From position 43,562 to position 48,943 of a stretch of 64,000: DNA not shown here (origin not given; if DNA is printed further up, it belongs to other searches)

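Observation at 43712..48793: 1693-aa HEAT-repeat / HExxH / vWA giant protein with no partner ATPase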

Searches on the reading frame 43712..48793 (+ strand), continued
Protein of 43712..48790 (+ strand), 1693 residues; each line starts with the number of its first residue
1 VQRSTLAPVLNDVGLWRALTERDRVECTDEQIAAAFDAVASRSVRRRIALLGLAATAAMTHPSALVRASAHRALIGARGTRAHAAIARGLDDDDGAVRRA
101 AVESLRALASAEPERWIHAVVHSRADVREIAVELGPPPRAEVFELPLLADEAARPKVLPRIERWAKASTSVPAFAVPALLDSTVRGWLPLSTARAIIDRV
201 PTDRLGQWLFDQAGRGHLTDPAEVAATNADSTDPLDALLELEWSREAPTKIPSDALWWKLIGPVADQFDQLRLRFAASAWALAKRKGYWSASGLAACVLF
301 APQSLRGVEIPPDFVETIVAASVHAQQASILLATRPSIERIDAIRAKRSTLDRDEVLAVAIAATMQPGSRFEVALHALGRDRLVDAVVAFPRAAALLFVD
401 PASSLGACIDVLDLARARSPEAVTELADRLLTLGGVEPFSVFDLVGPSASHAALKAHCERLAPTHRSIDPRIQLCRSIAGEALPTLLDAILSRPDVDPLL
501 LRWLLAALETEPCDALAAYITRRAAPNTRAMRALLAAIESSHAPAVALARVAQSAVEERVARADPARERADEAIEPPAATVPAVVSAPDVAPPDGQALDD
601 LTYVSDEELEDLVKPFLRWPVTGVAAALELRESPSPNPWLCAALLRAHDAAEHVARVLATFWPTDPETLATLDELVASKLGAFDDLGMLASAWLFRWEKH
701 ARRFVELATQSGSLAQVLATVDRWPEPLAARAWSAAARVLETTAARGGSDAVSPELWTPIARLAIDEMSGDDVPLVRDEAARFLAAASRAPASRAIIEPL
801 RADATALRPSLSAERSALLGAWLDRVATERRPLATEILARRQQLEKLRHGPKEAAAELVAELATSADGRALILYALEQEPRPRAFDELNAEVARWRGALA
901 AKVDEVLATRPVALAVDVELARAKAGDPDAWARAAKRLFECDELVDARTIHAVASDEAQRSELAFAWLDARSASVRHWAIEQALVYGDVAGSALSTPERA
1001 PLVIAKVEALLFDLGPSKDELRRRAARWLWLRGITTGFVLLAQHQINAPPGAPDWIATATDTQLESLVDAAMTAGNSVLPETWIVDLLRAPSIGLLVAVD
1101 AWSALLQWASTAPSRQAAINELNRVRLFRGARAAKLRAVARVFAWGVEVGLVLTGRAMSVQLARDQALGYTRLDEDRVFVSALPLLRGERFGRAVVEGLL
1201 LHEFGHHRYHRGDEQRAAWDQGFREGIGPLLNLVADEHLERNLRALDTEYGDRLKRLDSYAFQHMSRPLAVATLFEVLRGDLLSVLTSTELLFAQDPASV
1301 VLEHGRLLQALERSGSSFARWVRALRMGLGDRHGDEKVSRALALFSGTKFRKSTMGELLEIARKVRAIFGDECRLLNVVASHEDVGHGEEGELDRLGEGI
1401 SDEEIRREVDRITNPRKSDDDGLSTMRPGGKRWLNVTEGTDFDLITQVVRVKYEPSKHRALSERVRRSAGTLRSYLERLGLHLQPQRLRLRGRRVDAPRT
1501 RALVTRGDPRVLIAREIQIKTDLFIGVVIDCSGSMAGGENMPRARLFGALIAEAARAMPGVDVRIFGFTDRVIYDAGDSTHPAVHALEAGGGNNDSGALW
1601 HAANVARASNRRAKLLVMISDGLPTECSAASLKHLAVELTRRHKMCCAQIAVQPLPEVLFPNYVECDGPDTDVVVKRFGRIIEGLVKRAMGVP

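Call 39: find_encoding_contigs(protein=P0215, flank=8000, max_places=3)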
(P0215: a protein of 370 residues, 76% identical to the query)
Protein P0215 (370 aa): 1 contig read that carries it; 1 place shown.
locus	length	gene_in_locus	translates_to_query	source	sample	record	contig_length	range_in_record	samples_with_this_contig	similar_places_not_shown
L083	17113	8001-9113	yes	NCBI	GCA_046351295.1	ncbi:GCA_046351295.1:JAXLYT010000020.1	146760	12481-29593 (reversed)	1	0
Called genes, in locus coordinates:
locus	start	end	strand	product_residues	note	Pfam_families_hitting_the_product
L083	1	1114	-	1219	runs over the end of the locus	PF24517:CBM96 (weak), PF11617:Cu-binding_MopE (weak), PF00200:Disintegrin (weak)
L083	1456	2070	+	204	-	-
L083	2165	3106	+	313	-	PF00291:PALP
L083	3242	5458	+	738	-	PF02412:TSP_3 (weak), PF24517:CBM96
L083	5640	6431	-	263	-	-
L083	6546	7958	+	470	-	PF00059:Lectin_C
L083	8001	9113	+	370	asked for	PF13191:AAA_16 (faint), PF00004:AAA, PF07726:AAA_3 (weak), PF07728:AAA_5, PF13401:AAA_22 (faint)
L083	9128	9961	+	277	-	-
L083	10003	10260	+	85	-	PF01722:BolA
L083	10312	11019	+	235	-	-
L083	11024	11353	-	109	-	PF00254:FKBP_C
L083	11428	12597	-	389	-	PF01435:Peptidase_M48 (weak)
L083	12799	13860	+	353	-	-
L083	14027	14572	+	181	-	-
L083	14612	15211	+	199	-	PF05685:Uma2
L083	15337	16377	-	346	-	-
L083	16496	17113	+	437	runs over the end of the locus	PF00069:Pkinase, PF07714:PK_Tyr_Ser-Thr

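Call 43: find_encoding_contigs(protein=window:43736-48793:+, flank=10000, max_places=3)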
Protein window:43736-48793:+ (1685 aa): no gene with exactly this product is on record in the collection.

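Call 45: find_homologous_proteins(query=P0215, max_evalue=1e-150)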
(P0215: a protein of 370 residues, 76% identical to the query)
Query P0215 (370 aa): 818 proteins with E <= 1e-150 among 6237 candidates; the best 120 are listed.
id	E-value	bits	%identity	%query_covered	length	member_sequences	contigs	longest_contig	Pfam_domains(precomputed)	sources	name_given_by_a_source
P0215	4.8e-243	824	100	100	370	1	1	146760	PF07726.18,PF00004.36,PF13401.13,PF07728.21,PF13191.13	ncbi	ncbi:MAG: MoxR family ATPase [Byssovorax sp.]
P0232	1.3e-219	747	92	99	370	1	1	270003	PF07726.18,PF00004.36,PF13401.13,PF07728.21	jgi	jgi:MoxR-like ATPase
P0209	6.2e-212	721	87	99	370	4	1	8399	PF07726.18,PF00004.36,PF07728.21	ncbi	-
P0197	2.4e-203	693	82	99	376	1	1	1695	PF07726.18,PF00004.36,PF13401.13,PF07728.21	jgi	jgi:MoxR-like ATPase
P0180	1.5e-202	691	83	99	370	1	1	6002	PF00158.33,PF07726.18,PF00004.36,PF13401.13,PF05496.19,PF07728.21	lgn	-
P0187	4.7e-199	679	81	100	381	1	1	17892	PF00158.33,PF07726.18,PF00004.36,PF13401.13,PF07728.21,PF13191.13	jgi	jgi:MoxR-like ATPase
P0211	9.5e-199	678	82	99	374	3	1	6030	PF00158.33,PF07726.18,PF00004.36,PF13401.13,PF07728.21,PF13191.13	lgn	-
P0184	1.0e-198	678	81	99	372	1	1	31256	PF00158.33,PF07726.18,PF00004.36,PF13401.13,PF07728.21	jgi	jgi:MoxR-like ATPase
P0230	4.8e-198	676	82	99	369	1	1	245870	PF07726.18,PF00004.36,PF13401.13,PF07728.21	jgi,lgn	jgi:MoxR-like ATPase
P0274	6.3e-198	675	82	98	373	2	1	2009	PF00158.33,PF07726.18,PF00004.36,PF13401.13,PF07728.21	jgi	jgi:MoxR-like ATPase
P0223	1.7e-197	674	81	99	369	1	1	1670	PF00158.33,PF07726.18,PF00004.36,PF07728.21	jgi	jgi:MoxR-like ATPase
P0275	6.4e-197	672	81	98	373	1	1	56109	PF07726.18,PF00004.36,PF13401.13,PF07728.21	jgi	jgi:nitric oxide reductase NorQ protein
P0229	2.4e-196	670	80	99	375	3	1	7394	PF00158.33,PF07726.18,PF00004.36,PF13401.13,PF07728.21,PF13191.13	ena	-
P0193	5.7e-196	669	80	99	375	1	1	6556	PF07726.18,PF00004.36,PF13401.13,PF05496.19,PF07728.21,PF13191.13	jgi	jgi:MoxR-like ATPase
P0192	7.0e-196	669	79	100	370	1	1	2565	PF00158.33,PF07726.18,PF00004.36,PF13401.13,PF05496.19,PF07728.21,PF13191.13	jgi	jgi:nitric oxide reductase NorQ protein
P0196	5.2e-192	656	80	98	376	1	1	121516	PF07726.18,PF00004.36,PF13401.13,PF07728.21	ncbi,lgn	-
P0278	1.1e-191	655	79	100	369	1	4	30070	PF07726.18,PF00004.36,PF07728.21,PF13191.13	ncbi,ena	-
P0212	1.5e-188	644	77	99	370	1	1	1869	PF00158.33,PF07726.18,PF00004.36,PF13401.13,PF07728.21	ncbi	-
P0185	6.0e-188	642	75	99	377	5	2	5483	PF13173.13,PF07726.18,PF00004.36,PF13401.13,PF05496.19,PF07728.21,PF13191.13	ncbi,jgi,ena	-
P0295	6.3e-188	642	76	99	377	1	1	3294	PF00158.33,PF07726.18,PF00004.36,PF13401.13,PF07728.21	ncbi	-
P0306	1.9e-186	638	77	98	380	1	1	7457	PF07726.18,PF00004.36,PF13401.13,PF07728.21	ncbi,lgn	-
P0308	2.7e-186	637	76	99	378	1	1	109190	PF00158.33,PF07726.18,PF00004.36,PF13401.13,PF07728.21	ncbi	-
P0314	7.4e-186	636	75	99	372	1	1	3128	PF00158.33,PF07726.18,PF00004.36,PF13401.13,PF07728.21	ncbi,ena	-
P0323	2.9e-185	634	77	99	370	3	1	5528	PF07726.18,PF00004.36,PF13401.13,PF07728.21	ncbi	-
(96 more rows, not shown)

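Call 46: find_encoding_contigs(protein=P0209, flank=8000, max_places=4)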
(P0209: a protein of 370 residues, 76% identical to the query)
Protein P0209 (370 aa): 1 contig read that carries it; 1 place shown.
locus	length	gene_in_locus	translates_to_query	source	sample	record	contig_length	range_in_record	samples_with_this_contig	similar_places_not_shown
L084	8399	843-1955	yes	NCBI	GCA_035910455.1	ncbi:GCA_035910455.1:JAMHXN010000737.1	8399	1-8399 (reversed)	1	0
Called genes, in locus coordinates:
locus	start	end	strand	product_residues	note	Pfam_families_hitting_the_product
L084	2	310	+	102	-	?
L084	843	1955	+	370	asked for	PF00004:AAA, PF07726:AAA_3 (weak), PF07728:AAA_5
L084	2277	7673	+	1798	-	-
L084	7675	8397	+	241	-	?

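Call 47: find_encoding_contigs(protein=P0196, flank=8000, max_places=3)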
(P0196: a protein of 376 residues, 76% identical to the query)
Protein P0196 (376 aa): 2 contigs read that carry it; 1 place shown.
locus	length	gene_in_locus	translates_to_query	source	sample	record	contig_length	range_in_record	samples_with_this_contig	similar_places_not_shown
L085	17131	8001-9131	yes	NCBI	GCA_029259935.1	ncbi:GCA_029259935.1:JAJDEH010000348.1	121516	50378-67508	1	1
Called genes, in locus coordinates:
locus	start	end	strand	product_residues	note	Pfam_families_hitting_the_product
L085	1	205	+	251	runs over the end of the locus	-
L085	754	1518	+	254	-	-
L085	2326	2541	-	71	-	-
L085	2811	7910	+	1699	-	-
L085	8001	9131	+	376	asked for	PF13401:AAA_22 (weak), PF00004:AAA, PF07726:AAA_3 (weak), PF07728:AAA_5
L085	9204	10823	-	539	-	-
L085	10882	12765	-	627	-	PF12706:Lactamase_B_2 (faint), PF00753:Lactamase_B, PF23023:Anti-Pycsar_Apyc1 (weak)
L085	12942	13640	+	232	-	PF00005:ABC_tran, PF13304:AAA_21 (faint)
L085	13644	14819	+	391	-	PF12704:MacB_PCD, PF02687:FtsX (weak)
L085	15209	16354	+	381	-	-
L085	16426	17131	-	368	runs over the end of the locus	-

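Call 48: find_encoding_contigs(protein=P0232, flank=8000, max_places=3)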
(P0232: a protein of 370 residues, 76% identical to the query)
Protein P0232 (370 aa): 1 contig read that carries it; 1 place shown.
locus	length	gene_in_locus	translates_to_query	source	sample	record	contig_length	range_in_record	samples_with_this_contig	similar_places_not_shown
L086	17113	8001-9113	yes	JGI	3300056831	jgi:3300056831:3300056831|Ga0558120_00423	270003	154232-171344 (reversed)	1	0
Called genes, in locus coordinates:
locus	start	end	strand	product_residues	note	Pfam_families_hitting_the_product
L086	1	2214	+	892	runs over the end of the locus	PF26299:MurL_N, PF26298:MurL_epimerase_C, PF08245:Mur_ligase_M, PF02875:Mur_ligase_C (weak)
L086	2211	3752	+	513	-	PF01225:Mur_ligase, PF08245:Mur_ligase_M, PF02875:Mur_ligase_C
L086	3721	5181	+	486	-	PF01225:Mur_ligase (weak), PF08245:Mur_ligase_M, PF02875:Mur_ligase_C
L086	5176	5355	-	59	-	-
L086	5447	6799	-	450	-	PF01609:DDE_Tnp_1 (weak), PF02281:Dimer_Tnp_Tn5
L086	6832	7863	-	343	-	PF01266:DAO, PF13450:NAD_binding_8 (weak)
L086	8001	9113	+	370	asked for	PF00004:AAA, PF07726:AAA_3 (weak), PF07728:AAA_5, PF13401:AAA_22 (faint)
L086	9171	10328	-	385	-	PF22660:RS_preATP-grasp-like, PF02222:ATP-grasp, PF17769:PurK_C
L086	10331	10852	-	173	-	PF00731:AIRC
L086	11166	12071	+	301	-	PF00106:adh_short, PF08659:KR, PF13561:adh_short_C2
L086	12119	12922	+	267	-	PF00106:adh_short, PF01370:Epimerase, PF08659:KR, PF13561:adh_short_C2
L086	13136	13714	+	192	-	PF13529:Peptidase_C39_2, PF12385:Peptidase_C70 (weak)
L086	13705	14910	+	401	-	-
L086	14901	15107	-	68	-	-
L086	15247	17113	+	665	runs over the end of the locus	PF04885:Stig1 (faint), PF13360:PQQ_2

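Call 51: search_protein_families(library=pfam, proteins=[L084:2277-7670:+, L083:9128-9958:+, L083:6546-7955:+], max_evalue=0.1)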
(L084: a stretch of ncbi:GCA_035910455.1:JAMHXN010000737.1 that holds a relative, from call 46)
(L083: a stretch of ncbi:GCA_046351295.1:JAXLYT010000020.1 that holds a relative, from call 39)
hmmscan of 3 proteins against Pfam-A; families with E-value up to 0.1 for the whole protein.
L084:2277-7670:+ (1798 aa): 0 families

L083:9128-9958:+ (277 aa): 0 families

L083:6546-7955:+ (470 aa): 2 families
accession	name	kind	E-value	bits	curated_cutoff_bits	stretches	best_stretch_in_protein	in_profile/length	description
PF00059.27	Lectin_C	-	6.7e-44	149.5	22.6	2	224-331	2-106/107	Lectin C-type domain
PF00193.23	Xlink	-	0.013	16.2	27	0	219-245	6-33/92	Extracellular link domain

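Call 72: search_protein_families(library=pfam, alignment_id=A3, max_evalue=0.01)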
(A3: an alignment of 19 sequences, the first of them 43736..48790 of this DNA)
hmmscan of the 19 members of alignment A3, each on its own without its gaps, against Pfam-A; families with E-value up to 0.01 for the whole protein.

A. member 1, window:43736-48790:+ (1685 aa): 2 families
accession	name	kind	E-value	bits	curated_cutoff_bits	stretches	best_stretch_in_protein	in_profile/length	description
PF13646.12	HEAT_2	-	0.0022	18.7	27.7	1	49-104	6-62/88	HEAT repeats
PF13519.12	VWA_2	-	0.0032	18.5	27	0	1519-1614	3-106/107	von Willebrand factor type A domain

B. families by the number of members that match (of 19 scanned): 8 families
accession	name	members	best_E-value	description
PF13646.12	HEAT_2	12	3.7e-10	HEAT repeats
PF05762.20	VWA_CoxE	6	4.4e-09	VWA domain containing CoxE-like protein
PF02985.28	HEAT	6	1.3e-05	HEAT repeat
PF11775.14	CobT_C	5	2.1e-06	Cobalamin biosynthesis protein CobT VWA domain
PF13519.12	VWA_2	5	6.2e-05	von Willebrand factor type A domain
PF00092.34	VWA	3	0.0001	von Willebrand factor type A domain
PF22746.1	SHOCT-like_DUF2089-C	1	0.0022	SHOCT-like domain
PF13768.12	VWA_3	1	0.0073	von Willebrand factor type A domain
